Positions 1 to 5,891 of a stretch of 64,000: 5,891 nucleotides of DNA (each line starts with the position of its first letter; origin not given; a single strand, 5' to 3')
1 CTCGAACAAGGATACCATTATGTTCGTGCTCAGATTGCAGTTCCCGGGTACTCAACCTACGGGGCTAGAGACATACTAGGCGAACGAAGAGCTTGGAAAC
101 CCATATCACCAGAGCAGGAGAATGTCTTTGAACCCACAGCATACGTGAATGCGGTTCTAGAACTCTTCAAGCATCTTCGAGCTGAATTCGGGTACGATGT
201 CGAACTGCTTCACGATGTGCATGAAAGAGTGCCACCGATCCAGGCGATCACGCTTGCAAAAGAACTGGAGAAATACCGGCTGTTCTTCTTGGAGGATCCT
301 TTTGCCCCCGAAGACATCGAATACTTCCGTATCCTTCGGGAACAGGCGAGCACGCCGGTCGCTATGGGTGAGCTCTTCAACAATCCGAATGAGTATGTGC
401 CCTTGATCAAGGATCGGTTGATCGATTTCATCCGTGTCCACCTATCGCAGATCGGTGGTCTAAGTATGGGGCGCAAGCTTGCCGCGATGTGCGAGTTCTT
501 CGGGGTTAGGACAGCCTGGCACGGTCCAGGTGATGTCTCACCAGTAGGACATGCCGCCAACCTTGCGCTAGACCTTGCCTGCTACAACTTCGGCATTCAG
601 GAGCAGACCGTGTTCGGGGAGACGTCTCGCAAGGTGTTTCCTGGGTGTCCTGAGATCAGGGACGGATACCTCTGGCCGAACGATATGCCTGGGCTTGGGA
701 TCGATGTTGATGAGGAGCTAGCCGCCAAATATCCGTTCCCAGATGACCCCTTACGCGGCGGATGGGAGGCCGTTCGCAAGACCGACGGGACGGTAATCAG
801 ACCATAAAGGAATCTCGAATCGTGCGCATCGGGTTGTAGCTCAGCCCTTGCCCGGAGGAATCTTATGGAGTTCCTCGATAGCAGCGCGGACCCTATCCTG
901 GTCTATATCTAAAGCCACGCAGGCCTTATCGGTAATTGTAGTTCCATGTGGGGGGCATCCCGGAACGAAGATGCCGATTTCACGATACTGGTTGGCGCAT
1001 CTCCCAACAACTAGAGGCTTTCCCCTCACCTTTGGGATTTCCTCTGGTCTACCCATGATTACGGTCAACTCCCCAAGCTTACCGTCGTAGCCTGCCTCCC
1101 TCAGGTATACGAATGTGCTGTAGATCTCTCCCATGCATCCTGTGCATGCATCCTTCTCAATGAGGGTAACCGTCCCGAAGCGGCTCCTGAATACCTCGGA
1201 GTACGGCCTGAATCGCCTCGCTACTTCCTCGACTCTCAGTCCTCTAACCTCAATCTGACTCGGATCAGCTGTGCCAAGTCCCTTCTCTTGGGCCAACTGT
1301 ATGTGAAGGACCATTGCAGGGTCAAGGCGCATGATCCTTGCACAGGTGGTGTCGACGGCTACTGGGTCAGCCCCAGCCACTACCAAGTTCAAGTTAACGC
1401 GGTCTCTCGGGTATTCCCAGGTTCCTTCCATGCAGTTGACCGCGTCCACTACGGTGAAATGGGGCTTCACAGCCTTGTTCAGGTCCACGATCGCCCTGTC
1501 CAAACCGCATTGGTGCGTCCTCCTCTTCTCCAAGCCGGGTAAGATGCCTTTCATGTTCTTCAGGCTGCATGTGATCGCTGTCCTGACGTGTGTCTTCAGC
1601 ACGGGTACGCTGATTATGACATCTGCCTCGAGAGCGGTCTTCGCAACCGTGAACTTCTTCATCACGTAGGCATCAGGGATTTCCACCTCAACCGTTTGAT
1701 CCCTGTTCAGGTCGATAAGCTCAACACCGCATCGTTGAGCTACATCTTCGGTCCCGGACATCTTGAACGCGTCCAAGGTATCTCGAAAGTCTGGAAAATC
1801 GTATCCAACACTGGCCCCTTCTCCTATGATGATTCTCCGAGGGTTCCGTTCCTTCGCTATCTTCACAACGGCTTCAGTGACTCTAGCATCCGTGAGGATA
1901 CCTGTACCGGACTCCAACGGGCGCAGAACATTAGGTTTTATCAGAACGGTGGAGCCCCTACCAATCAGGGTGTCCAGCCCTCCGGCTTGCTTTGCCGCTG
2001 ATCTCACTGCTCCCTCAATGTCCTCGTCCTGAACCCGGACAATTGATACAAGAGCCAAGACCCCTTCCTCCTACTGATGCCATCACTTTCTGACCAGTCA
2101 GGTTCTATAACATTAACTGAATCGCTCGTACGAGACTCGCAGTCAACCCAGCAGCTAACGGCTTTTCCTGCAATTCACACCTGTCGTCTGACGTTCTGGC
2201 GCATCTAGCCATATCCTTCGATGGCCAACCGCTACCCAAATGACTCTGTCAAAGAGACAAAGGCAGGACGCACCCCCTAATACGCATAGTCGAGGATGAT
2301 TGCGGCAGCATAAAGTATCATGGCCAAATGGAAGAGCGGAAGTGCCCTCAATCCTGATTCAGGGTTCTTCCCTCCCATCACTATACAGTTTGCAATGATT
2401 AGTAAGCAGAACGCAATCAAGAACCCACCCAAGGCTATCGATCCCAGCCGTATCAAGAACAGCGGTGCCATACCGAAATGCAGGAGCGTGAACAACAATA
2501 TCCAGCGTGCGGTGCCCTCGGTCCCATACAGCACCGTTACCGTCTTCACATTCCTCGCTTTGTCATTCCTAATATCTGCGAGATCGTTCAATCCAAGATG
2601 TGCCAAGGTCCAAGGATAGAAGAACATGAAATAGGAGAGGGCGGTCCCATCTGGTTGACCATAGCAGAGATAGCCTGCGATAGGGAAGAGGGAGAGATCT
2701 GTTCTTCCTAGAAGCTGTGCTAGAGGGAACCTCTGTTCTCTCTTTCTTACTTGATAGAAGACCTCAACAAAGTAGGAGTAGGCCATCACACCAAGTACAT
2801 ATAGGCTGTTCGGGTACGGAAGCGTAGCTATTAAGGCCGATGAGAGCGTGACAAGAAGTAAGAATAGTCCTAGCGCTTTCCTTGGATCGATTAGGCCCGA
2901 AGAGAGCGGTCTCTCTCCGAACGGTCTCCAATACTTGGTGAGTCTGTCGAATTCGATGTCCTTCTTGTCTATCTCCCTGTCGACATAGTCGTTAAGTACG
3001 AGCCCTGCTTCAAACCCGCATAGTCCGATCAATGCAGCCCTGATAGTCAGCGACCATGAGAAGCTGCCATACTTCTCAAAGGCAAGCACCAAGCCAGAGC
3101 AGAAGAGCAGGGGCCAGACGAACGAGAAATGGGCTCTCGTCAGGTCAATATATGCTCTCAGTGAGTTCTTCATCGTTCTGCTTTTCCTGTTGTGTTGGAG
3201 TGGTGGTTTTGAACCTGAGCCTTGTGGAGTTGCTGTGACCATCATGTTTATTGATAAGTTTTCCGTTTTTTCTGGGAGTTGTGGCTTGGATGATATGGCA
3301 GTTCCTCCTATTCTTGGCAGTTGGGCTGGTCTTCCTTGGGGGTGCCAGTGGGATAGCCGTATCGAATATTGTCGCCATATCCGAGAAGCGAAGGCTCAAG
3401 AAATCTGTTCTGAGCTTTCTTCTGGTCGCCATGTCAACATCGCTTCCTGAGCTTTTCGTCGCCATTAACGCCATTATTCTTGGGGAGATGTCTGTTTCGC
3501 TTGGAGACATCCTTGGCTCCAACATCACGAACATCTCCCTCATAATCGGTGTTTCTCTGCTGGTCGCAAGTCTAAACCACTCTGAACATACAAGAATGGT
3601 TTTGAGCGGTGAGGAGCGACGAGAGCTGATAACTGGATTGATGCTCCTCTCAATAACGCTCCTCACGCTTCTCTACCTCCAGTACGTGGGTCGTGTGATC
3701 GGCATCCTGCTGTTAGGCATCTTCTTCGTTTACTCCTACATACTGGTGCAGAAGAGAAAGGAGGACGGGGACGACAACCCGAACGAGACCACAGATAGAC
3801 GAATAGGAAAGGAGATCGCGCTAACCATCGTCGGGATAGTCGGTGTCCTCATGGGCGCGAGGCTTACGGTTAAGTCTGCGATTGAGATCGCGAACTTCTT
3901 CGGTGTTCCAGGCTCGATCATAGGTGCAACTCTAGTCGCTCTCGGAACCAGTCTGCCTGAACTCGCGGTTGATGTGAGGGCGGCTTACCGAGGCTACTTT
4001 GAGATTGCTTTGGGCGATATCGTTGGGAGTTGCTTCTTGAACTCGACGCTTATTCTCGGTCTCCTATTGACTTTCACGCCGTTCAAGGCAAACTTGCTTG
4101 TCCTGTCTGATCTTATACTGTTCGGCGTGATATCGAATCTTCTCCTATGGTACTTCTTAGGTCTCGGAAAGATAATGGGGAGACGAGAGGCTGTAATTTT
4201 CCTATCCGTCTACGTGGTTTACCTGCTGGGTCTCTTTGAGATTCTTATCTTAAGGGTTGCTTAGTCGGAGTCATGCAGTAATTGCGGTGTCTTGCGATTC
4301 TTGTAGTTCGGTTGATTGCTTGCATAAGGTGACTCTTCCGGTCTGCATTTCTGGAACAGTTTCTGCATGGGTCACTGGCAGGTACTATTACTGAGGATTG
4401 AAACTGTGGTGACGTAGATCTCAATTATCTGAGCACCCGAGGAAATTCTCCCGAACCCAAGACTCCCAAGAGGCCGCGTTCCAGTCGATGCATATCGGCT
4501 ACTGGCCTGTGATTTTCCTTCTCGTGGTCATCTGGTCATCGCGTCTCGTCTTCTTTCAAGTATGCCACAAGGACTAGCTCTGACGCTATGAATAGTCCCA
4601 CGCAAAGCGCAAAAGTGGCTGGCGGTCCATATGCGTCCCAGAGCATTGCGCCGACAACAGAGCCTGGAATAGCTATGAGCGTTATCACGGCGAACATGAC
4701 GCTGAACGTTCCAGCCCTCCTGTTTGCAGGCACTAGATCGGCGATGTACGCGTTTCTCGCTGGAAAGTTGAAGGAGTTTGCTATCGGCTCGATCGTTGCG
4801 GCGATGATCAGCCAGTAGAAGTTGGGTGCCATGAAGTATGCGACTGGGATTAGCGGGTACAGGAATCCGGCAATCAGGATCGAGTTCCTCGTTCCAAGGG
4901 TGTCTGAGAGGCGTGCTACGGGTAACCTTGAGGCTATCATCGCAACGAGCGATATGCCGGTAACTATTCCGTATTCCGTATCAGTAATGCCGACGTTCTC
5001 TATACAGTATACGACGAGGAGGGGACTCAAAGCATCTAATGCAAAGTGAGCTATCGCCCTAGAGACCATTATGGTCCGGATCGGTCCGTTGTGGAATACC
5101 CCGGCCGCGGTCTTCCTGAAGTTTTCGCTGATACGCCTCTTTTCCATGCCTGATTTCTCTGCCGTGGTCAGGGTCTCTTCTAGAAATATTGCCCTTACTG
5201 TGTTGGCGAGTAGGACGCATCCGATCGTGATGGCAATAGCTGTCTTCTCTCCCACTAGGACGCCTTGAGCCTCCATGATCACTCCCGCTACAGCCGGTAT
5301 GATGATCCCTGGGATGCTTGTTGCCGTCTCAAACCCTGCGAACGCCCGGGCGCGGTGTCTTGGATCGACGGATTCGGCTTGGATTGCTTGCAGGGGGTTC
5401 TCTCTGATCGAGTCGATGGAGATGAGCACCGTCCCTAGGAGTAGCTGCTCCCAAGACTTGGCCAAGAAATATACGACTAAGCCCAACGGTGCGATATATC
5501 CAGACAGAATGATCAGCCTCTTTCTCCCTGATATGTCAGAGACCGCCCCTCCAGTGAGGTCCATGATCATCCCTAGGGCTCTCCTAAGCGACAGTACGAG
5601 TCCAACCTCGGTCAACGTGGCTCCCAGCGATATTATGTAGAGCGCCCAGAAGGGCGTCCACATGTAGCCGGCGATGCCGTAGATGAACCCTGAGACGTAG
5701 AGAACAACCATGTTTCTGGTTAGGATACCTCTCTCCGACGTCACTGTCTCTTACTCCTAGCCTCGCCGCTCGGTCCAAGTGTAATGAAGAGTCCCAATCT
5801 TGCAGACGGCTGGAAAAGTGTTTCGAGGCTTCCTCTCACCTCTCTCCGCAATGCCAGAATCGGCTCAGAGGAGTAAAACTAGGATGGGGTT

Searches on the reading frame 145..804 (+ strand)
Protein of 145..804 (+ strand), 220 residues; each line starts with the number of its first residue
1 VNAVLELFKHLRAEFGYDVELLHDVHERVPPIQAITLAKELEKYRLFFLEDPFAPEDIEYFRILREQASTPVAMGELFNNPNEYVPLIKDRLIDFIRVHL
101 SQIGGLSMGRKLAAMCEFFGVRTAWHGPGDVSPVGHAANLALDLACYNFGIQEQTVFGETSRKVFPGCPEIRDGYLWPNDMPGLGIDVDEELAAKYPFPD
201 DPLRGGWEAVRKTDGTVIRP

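Call 14: search_protein_families(library=pfam, proteins=[window:145-804:+], max_evalue=0.001)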
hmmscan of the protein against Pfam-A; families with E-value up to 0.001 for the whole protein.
window:145-804:+ (220 aa): 1 family
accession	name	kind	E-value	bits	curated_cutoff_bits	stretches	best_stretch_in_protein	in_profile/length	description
PF13378.12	MR_MLE_C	-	6.3e-45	154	29.4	1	4-191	30-218/219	Enolase C-terminal domain-like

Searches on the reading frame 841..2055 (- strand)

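Call 14: search_protein_families(library=pfam, proteins=[window:841-2055:-], max_evalue=0.001)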
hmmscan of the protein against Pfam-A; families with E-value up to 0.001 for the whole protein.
window:841-2055:- (404 aa): 1 family
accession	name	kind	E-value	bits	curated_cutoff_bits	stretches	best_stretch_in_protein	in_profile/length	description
PF04015.17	DUF362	-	6.8e-52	176.9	24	1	37-240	1-200/200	Domain of unknown function (DUF362)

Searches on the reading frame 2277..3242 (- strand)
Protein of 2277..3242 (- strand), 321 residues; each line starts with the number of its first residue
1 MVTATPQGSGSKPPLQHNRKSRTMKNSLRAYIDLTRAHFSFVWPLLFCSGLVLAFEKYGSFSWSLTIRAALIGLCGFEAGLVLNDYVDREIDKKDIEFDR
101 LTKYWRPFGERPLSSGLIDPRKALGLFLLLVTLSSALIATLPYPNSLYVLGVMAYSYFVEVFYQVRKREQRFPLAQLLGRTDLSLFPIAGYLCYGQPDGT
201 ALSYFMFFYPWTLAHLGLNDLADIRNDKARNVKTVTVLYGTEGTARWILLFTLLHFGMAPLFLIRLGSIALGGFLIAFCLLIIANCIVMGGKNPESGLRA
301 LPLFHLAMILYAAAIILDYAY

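Call 14: search_protein_families(library=pfam, proteins=[window:2277-3242:-], max_evalue=0.001)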
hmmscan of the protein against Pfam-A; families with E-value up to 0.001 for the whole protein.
window:2277-3242:- (321 aa): 1 family
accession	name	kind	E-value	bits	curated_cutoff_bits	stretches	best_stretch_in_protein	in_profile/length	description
PF01040.23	UbiA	-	1.9e-30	106.4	34.2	1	45-304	5-246/250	UbiA prenyltransferase family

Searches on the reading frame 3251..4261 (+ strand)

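Call 14: search_protein_families(library=pfam, proteins=[window:3251-4261:+], max_evalue=0.001)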
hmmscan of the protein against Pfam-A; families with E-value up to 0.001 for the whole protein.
window:3251-4261:+ (337 aa): 1 family
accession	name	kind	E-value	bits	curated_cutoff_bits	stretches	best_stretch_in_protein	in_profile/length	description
PF01699.29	Na_Ca_ex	-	9e-48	162.5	24.9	2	189-328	3-149/151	Sodium/calcium exchanger protein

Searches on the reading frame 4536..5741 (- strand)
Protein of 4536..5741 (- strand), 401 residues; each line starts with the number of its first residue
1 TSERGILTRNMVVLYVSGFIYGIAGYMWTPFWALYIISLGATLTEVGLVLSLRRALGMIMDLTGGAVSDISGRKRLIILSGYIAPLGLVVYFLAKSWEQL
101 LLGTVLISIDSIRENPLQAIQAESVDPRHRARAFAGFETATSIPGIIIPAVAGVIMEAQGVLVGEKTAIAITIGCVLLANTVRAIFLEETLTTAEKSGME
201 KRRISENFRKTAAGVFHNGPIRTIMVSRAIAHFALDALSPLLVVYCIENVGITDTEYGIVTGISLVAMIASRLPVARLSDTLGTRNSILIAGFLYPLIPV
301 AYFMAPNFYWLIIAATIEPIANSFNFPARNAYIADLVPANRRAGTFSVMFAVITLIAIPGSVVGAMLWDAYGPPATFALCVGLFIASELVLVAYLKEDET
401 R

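Call 14: search_protein_families(library=pfam, proteins=[window:4536-5741:-], max_evalue=0.001)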
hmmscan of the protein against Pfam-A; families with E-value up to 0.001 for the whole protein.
window:4536-5741:- (401 aa): 4 families
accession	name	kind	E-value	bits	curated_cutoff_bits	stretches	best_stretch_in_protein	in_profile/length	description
PF07690.21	MFS_1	-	5.1e-38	131.3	33.4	2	225-399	2-176/347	Major Facilitator Superfamily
PF12832.13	MFS_1_like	-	1.1e-14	54.7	25.2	1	19-378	10-372/373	MFS_1 like family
PF00083.30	Sugar_tr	-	0.00014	21.4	22.3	0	253-364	44-158/452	Sugar (and other) transporter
PF05977.19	MFS_3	-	0.00069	18.6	27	0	38-392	39-392/524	Transmembrane secretion effector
